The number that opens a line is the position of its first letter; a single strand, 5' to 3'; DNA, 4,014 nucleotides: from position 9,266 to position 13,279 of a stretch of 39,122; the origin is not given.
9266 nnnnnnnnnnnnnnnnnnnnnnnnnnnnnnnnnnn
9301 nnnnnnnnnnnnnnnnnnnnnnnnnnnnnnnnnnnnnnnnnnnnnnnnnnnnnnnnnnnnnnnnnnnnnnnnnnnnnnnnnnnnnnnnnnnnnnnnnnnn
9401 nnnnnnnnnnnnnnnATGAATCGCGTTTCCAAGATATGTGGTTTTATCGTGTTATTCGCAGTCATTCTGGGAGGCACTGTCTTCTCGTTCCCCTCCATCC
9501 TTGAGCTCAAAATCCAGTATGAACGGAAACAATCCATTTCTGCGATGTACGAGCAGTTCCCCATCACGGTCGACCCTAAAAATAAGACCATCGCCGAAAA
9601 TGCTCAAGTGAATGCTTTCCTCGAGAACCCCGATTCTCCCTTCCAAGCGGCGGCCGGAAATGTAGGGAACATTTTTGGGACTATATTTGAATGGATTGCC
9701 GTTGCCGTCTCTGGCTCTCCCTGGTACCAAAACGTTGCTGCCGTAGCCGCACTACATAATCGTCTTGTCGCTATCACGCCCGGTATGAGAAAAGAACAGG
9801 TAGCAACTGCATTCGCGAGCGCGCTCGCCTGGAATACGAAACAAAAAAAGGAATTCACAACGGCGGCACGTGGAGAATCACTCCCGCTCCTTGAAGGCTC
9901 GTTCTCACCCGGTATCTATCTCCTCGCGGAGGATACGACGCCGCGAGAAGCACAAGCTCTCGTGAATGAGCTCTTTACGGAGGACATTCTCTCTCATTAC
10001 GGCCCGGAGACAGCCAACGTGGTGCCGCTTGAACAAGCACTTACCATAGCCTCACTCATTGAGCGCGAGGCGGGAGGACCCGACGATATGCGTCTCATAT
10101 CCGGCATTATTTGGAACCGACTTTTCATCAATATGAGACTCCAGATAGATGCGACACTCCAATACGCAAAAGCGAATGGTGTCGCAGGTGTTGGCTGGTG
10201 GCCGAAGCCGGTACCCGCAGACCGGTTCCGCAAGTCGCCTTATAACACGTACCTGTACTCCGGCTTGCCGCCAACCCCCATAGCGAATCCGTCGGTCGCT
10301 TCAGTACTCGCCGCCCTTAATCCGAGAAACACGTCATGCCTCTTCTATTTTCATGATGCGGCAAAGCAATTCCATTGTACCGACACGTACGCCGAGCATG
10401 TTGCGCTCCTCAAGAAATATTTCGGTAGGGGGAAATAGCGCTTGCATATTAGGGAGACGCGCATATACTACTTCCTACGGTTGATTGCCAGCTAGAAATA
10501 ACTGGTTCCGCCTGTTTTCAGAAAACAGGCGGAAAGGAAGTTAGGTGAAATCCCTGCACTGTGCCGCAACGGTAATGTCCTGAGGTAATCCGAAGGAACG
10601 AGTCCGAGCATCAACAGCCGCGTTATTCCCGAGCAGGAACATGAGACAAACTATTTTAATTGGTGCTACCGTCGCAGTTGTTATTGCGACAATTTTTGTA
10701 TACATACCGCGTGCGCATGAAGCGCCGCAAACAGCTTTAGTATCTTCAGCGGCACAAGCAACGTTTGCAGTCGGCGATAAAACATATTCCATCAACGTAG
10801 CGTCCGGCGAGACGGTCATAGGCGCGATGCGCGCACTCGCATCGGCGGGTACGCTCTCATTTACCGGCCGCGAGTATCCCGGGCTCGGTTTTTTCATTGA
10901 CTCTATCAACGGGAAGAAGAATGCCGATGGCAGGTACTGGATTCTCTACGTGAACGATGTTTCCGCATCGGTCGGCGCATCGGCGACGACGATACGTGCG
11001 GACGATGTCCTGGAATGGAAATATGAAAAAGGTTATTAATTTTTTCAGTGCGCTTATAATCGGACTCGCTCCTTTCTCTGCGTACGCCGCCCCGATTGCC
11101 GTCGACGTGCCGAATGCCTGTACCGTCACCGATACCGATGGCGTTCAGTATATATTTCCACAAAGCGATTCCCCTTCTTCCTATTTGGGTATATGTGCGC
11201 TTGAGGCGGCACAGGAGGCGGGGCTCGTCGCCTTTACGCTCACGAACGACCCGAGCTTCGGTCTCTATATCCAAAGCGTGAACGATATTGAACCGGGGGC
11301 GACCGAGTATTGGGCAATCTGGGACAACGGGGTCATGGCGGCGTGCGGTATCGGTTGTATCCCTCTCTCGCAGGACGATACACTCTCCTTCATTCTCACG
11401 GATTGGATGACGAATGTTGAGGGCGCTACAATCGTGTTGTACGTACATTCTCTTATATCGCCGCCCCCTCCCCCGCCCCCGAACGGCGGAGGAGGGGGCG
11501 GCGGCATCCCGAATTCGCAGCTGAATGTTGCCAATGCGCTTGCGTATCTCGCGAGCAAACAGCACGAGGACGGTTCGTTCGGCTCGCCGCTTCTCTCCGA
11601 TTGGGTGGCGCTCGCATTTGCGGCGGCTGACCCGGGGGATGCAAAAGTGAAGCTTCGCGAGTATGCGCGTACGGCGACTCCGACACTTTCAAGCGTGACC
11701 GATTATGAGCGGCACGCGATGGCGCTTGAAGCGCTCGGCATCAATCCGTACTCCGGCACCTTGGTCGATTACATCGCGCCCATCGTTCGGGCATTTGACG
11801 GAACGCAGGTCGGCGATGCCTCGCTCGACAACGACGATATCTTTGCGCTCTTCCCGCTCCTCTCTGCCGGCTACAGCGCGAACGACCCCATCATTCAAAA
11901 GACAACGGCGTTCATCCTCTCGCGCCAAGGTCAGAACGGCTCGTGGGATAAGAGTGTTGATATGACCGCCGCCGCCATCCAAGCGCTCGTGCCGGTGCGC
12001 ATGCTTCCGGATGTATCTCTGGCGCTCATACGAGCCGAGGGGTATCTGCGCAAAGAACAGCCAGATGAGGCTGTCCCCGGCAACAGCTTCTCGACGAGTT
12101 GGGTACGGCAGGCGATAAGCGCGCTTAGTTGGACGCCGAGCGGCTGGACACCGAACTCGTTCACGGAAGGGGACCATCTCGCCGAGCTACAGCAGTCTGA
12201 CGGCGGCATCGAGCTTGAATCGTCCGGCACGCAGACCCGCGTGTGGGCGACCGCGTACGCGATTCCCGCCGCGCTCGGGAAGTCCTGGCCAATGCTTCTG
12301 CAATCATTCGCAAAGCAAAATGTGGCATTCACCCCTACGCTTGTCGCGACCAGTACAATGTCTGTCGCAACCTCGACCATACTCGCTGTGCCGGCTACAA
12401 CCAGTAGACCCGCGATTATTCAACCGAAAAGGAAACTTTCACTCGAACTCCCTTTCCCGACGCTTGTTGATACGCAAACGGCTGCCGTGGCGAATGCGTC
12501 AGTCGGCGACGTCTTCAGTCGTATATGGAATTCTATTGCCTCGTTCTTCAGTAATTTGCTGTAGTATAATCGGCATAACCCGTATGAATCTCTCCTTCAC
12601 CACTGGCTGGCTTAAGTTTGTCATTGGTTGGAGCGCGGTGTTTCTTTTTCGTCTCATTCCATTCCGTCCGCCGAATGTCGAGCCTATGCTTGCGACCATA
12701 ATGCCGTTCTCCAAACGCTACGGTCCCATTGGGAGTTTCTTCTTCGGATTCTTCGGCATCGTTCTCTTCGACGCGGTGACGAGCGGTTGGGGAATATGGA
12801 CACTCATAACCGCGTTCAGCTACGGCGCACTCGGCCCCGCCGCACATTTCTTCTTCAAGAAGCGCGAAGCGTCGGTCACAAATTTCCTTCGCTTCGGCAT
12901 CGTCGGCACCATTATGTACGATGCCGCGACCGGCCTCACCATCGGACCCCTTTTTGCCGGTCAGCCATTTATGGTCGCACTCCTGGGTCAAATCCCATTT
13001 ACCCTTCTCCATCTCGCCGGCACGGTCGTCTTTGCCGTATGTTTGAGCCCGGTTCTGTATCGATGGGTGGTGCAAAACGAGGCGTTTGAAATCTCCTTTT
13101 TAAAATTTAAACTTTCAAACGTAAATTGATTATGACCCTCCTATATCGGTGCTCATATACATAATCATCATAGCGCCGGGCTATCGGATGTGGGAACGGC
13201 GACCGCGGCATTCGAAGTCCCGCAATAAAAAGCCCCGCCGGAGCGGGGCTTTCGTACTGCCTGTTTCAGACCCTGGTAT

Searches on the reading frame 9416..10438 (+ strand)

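Call 21: search_protein_families(library=pfam, proteins=[window:9416-10438:+], max_evalue=0.001)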
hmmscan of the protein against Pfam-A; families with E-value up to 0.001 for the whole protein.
window:9416-10438:+ (340 aa): 1 family
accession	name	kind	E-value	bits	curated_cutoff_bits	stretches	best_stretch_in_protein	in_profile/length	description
PF02618.21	YceG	-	3e-46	158.6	32.4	1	116-332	69-273/275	YceG-like family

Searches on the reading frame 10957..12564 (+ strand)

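Call 21: search_protein_families(library=pfam, proteins=[window:10957-12564:+], max_evalue=0.001)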
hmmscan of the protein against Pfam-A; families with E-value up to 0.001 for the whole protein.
window:10957-12564:+ (535 aa): 1 family
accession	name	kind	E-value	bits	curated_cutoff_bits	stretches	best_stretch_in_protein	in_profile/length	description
PF14478.12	DUF4430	-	0.00012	22.8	23.8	1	82-148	5-71/72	Domain of unknown function (DUF4430)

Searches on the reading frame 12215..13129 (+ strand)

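Call 21: search_protein_families(library=pfam, proteins=[window:12215-13129:+], max_evalue=0.001)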
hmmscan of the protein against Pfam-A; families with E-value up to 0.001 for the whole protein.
window:12215-13129:+ (304 aa): 1 family
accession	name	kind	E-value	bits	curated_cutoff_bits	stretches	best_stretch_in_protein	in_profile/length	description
PF07155.17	ECF-ribofla_trS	-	3.1e-06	27.7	26.7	1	147-280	25-169/172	ECF-type riboflavin transporter, S component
